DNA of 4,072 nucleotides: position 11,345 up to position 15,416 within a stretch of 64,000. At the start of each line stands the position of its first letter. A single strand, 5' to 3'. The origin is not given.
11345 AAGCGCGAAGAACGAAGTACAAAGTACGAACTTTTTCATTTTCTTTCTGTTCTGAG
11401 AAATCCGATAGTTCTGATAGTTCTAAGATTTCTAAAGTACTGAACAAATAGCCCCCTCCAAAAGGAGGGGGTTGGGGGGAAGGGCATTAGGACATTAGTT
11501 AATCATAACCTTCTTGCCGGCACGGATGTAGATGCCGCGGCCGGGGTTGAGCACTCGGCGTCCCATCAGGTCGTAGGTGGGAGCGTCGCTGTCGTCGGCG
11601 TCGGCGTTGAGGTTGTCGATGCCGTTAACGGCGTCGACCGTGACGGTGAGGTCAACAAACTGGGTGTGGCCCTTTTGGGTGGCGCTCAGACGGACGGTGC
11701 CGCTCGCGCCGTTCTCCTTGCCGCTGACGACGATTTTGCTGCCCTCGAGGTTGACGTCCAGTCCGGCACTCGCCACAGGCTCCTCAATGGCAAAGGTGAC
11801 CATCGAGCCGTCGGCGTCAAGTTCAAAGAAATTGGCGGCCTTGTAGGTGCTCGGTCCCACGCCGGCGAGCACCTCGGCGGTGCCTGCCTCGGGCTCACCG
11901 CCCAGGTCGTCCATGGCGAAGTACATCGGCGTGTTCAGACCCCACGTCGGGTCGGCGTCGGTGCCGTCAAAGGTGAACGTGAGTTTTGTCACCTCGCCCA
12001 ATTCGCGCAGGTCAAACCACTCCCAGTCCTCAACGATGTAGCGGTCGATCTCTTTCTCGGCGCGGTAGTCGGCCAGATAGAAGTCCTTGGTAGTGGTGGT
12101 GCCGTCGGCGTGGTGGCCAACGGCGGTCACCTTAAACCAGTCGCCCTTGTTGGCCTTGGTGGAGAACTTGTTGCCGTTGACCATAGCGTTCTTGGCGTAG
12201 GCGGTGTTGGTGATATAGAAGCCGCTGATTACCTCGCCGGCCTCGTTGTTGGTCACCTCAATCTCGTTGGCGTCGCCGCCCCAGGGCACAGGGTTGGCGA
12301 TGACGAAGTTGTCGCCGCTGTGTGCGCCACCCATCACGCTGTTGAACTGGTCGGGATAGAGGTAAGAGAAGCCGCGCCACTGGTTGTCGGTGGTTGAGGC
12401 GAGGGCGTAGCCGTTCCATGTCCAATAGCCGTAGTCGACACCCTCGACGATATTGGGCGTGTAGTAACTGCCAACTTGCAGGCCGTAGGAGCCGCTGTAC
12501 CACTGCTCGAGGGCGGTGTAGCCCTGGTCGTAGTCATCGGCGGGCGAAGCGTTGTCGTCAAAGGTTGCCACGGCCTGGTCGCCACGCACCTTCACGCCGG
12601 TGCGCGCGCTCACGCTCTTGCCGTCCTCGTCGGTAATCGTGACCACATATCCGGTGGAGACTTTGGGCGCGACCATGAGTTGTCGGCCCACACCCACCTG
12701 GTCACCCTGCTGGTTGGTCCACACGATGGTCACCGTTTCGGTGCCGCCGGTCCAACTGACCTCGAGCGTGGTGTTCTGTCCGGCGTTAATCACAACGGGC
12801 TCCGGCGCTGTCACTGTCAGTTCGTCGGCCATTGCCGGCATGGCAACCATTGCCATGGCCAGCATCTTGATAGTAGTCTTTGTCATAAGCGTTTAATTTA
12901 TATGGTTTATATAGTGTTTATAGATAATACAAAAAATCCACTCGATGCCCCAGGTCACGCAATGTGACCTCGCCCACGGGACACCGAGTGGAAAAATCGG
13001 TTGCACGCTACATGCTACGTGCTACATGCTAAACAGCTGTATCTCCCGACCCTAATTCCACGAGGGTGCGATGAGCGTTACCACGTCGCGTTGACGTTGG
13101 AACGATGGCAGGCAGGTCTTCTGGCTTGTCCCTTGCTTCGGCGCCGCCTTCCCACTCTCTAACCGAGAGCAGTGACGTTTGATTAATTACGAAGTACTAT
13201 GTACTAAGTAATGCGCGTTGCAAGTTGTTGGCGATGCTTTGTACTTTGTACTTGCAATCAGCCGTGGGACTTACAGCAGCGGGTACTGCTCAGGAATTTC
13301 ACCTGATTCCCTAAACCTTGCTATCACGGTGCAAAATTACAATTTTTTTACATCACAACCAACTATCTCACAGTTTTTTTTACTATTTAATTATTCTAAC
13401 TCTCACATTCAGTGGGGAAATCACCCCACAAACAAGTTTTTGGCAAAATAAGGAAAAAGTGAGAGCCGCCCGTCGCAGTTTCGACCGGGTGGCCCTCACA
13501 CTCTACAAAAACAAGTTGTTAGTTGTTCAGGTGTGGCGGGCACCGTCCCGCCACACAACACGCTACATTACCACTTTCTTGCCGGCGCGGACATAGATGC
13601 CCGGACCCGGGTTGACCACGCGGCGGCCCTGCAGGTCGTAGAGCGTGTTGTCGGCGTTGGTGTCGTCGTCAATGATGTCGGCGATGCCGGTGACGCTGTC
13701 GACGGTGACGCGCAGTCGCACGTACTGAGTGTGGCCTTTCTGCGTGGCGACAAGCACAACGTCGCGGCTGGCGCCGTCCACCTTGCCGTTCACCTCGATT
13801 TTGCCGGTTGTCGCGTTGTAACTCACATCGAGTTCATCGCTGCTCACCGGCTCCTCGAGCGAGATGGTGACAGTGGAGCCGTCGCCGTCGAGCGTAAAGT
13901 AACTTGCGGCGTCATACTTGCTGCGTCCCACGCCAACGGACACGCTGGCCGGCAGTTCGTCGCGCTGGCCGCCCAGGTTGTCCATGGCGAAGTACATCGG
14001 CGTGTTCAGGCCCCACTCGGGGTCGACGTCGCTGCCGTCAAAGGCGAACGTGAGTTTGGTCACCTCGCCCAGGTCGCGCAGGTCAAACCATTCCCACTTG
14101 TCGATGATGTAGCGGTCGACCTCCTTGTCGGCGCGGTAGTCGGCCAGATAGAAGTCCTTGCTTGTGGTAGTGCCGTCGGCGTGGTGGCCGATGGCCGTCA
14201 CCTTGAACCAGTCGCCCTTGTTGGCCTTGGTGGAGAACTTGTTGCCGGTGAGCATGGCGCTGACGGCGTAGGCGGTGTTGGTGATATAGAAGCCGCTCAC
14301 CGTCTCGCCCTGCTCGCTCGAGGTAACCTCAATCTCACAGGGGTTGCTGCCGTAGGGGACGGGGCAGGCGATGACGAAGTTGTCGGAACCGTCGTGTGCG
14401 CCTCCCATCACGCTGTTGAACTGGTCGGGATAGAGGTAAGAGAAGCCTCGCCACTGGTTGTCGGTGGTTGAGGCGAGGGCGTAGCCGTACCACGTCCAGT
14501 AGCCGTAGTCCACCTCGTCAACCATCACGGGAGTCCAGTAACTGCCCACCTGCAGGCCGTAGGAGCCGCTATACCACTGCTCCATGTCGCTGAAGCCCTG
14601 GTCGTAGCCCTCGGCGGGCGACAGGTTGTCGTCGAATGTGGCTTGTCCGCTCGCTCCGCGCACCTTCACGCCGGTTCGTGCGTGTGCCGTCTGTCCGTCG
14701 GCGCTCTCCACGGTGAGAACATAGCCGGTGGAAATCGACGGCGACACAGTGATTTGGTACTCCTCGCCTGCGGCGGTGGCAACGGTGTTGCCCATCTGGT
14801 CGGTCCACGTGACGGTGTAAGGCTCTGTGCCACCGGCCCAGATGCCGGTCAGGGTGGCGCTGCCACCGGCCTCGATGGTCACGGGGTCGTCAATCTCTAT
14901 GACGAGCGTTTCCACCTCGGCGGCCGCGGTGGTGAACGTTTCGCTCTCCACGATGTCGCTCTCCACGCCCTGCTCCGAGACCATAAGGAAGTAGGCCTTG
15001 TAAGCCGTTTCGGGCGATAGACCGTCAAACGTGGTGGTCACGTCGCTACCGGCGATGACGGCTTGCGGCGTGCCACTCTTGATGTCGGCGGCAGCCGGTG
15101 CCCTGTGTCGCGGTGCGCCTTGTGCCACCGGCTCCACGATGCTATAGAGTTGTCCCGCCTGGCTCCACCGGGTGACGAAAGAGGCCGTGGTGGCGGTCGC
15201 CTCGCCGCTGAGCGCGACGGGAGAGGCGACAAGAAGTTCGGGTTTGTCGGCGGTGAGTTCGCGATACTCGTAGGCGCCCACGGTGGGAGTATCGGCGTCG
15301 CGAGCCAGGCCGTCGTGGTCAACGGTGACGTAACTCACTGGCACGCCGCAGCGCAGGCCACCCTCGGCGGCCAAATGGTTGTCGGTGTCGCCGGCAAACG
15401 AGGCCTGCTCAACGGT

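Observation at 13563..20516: Giant 2146-aa T9SS-tailed multidomain protein with a BtuH-like module under its own cobalamin riboswitch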

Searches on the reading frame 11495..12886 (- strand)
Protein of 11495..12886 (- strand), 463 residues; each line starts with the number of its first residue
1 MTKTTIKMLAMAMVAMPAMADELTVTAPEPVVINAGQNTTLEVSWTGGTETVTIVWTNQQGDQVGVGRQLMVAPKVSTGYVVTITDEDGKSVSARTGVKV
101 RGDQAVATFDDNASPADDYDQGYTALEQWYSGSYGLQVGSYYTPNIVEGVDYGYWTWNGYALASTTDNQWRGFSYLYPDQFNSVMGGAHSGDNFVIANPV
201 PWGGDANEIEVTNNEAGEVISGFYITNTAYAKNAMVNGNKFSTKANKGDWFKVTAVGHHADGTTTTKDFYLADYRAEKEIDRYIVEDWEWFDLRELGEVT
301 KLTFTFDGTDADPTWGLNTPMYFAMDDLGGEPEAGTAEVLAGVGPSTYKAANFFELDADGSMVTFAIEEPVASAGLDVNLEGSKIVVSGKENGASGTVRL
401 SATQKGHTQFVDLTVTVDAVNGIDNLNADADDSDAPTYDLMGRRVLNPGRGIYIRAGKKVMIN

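Call 6: search_protein_families(library=pfam, proteins=[window:11495-12886:-], max_evalue=0.01)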
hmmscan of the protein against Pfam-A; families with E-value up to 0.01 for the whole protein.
window:11495-12886:- (463 aa): 1 family
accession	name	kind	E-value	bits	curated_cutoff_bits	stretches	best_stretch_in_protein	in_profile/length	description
PF14717.12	DUF4465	-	8.3e-48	163.5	25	1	153-328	4-176/176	Domain of unknown function (DUF4465)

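Call 7: search_protein_families(library=ncbifam, proteins=[window:11495-12886:-], max_evalue=0.01)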
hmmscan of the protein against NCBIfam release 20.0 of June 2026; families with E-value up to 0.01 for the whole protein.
window:11495-12886:- (463 aa): 0 families

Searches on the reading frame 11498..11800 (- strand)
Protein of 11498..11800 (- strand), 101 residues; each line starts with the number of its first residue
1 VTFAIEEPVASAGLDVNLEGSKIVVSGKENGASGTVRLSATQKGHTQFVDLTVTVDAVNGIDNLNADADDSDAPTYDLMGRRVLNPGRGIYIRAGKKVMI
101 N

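Call 40: search_protein_families(library=pfam, proteins=[window:11498-11800:-], max_evalue=10)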
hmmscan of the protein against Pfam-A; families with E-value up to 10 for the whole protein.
window:11498-11800:- (101 aa): 1 family
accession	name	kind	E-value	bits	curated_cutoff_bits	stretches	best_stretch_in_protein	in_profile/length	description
PF10094.14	DUF2332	-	0.0037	17.2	25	1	10-72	138-201/334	Uncharacterized protein conserved in bacteria (DUF2332)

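Call 44: search_protein_families(library=ncbifam, proteins=[window:11498-11800:-], max_evalue=10)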
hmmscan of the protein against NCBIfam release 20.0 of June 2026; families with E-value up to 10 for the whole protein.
window:11498-11800:- (101 aa): 3 families
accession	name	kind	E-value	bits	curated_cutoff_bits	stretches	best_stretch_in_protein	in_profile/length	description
NF002997.0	PRK03761.1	equivalog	0.098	10.7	683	1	18-82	81-145/783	LPS assembly protein LptD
NF010602.0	PRK13998.1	equivalog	0.11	11.9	378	1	23-59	85-121/186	K(+)-transporting ATPase subunit C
NF006306.0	PRK08506.1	equivalog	0.16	10.5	596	1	17-56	418-456/472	replicative DNA helicase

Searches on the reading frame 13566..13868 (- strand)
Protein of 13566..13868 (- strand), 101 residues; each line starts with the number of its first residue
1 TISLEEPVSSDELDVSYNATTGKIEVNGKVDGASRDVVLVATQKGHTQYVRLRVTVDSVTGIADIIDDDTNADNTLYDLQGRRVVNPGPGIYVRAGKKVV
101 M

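Call 40: search_protein_families(library=pfam, proteins=[window:13566-13868:-], max_evalue=10)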
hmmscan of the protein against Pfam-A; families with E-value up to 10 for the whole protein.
window:13566-13868:- (101 aa): 3 families
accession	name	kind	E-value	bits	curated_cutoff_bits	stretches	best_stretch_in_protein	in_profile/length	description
PF25704.1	AcrF2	-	0.039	14.7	27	1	40-72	42-74/90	Anti-CRISPR protein AcrF2 protein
PF09671.16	Spore_GerQ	-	0.063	13.7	25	1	25-60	34-69/76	Spore coat protein (Spore_GerQ)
PF21707.3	ABC_AB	-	0.11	13.1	27.5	1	41-75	33-67/100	Emaravirus ABC_AB protein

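Call 44: search_protein_families(library=ncbifam, proteins=[window:13566-13868:-], max_evalue=10)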
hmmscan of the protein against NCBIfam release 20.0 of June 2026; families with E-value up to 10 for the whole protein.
window:13566-13868:- (101 aa): 2 families
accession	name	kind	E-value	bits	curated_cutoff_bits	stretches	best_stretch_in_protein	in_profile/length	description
TIGR02728.1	spore_gerQ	equivalog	0.00096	19.2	88.95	1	22-60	33-71/82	spore coat protein GerQ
TIGR02011.1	IscA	equivalog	0.12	12.6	150.6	1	33-87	7-63/105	iron-sulfur cluster assembly protein IscA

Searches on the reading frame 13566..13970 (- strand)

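Call 40: search_protein_families(library=pfam, proteins=[window:13566-13970:-], max_evalue=10)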
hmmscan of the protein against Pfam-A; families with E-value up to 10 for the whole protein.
window:13566-13970:- (135 aa): 3 families
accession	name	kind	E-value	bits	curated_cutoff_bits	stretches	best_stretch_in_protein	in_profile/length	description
PF25704.1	AcrF2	-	0.056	14.2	27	1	74-106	42-74/90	Anti-CRISPR protein AcrF2 protein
PF09671.16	Spore_GerQ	-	0.11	12.9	25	1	59-94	34-69/76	Spore coat protein (Spore_GerQ)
PF21707.3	ABC_AB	-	0.22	12.2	27.5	1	75-109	33-67/100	Emaravirus ABC_AB protein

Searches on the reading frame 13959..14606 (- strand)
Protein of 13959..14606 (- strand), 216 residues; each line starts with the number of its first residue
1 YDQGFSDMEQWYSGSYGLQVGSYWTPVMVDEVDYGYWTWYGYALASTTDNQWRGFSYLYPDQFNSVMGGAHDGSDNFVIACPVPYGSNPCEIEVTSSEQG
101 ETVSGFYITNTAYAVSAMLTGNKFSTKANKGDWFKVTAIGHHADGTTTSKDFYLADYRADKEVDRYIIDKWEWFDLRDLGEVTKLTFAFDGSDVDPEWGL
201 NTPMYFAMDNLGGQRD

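Call 67: search_solved_structures(query=window:13959-14606:-, max_evalue=0.01, show_alignments=4)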
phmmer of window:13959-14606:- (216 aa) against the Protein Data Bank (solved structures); distinct sequences matched with E-value up to 0.01: 19.
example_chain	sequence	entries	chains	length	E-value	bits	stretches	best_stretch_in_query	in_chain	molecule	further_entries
9hmu_A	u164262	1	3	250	2.1e-18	70.3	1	32-212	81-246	DUF4465 domain containing protein D5EK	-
4jqr_A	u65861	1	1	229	8.5e-16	61.8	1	38-211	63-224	hypothetical protein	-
9qpm_A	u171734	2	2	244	3.8e-13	53.1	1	84-211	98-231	DUF4465 domain-containing protein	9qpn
9fct_B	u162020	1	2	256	4.4e-13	52.9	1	42-211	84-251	DUF4465 domain-containing protein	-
4e9k_A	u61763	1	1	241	7e-09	39.1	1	102-211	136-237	hypothetical protein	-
6i3a_A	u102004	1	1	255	0.00017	24.8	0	180-212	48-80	v22Pizza6-AYW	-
6i39_A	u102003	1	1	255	0.00042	23.5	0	180-212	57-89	v31Pizza6-AYW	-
7zpz_A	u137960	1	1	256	0.00061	23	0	180-212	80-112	Pizza6-TSR-TSH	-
6i3b_A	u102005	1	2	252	0.00068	22.8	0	180-212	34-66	cPizza6-AYW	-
6f0q_A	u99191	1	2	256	0.00071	22.8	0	180-212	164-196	Pizza6-AYW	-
7zpw_A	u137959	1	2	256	0.0011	22.2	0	180-212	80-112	Pizza6-TSK-TSH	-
6f0s_A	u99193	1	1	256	0.0012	22.1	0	180-212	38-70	Pizza6-SYW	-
6i37_A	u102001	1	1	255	0.0013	21.9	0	180-212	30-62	nv1Pizza6-AYW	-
6i38_A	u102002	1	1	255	0.0018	21.5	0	180-212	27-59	nv2Pizza6-AYW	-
6qsd_A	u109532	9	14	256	0.0024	21.1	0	181-212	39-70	Pizza6S | Pizza6-S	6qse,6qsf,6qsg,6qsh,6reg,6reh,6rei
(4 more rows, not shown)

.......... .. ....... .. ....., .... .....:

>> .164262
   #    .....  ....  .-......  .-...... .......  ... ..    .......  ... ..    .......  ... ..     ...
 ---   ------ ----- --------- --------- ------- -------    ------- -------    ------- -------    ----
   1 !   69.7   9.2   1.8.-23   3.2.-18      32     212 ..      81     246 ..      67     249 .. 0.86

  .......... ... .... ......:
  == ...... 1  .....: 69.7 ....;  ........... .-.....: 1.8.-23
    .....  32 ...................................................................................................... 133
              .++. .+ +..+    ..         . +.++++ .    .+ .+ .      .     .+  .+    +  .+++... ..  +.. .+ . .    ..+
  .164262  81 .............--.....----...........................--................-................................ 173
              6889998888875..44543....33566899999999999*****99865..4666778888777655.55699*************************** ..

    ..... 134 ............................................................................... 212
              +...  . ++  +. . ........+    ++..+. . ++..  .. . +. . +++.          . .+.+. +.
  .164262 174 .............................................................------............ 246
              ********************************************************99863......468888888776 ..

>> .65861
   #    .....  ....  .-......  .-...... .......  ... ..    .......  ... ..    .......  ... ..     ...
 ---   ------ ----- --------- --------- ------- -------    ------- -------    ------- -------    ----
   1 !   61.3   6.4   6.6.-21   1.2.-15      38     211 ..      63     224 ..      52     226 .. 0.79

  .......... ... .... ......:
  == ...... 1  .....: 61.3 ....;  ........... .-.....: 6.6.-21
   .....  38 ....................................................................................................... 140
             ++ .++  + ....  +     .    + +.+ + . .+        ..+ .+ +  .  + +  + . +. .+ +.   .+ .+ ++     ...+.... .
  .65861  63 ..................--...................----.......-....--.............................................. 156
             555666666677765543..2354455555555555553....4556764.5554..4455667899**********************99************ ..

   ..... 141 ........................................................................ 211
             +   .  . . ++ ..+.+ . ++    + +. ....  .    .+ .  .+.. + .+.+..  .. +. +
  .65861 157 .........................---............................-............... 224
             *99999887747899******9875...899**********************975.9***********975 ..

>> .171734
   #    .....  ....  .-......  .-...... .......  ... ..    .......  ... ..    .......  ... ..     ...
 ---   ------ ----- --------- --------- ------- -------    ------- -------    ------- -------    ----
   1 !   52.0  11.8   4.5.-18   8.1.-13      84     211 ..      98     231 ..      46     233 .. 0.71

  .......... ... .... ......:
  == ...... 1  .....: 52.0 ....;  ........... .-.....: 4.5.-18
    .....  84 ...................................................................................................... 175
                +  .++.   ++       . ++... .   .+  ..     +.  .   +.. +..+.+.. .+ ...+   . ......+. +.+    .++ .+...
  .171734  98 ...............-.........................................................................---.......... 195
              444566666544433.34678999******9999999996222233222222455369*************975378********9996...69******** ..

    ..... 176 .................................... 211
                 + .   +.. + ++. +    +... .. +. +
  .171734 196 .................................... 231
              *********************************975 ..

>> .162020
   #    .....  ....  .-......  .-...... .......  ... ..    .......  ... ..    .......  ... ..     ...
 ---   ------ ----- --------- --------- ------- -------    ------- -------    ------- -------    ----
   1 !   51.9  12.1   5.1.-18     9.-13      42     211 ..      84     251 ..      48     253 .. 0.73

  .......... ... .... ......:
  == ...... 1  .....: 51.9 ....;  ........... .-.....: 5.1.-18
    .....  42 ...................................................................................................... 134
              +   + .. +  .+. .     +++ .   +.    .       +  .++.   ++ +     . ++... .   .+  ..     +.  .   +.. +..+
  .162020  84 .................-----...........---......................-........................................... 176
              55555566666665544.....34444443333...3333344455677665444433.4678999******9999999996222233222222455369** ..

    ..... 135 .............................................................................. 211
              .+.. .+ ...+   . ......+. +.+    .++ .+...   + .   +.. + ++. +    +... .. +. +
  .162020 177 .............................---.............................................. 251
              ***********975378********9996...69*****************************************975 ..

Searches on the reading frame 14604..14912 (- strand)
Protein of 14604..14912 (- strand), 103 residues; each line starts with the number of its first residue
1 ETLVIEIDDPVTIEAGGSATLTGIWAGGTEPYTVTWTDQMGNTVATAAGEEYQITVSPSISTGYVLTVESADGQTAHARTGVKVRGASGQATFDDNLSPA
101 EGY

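Call 40: search_protein_families(library=pfam, proteins=[window:14604-14912:-], max_evalue=10)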
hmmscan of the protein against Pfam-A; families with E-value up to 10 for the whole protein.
window:14604-14912:- (103 aa): 6 families
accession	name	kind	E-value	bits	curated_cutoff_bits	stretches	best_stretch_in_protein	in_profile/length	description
PF13927.12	Ig_3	-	0.014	16.4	30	1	10-67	10-60/78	Immunoglobulin domain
PF07679.22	I-set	-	0.027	15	23.7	1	9-76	8-68/90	Immunoglobulin I-set domain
PF19081.6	Ig_7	-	0.044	14.5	27.3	1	10-84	9-80/84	Ig-like domain CHU_C associated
PF08940.17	DUF1918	-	0.052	13.6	24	1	27-39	32-44/58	Domain of unknown function (DUF1918)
PF11191.13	DUF2782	-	0.057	14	26.8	1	48-80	41-73/88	Protein of unknown function (DUF2782)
PF24528.1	Ig_ADGRF3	-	0.15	12.7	27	1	29-80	30-86/91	Adhesion G-protein coupled receptor F3-like, Ig-like domain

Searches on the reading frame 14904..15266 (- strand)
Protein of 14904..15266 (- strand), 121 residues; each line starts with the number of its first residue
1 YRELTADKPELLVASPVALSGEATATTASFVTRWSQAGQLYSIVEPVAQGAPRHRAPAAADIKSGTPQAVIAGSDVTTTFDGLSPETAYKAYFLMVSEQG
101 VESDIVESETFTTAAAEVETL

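Call 40: search_protein_families(library=pfam, proteins=[window:14904-15266:-], max_evalue=10)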
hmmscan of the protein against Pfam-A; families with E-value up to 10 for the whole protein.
window:14904-15266:- (121 aa): 1 family
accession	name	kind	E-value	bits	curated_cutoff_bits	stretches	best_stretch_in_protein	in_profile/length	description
PF00041.27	fn3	-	0.11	13.1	25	1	65-104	41-79/84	Fibronectin type III domain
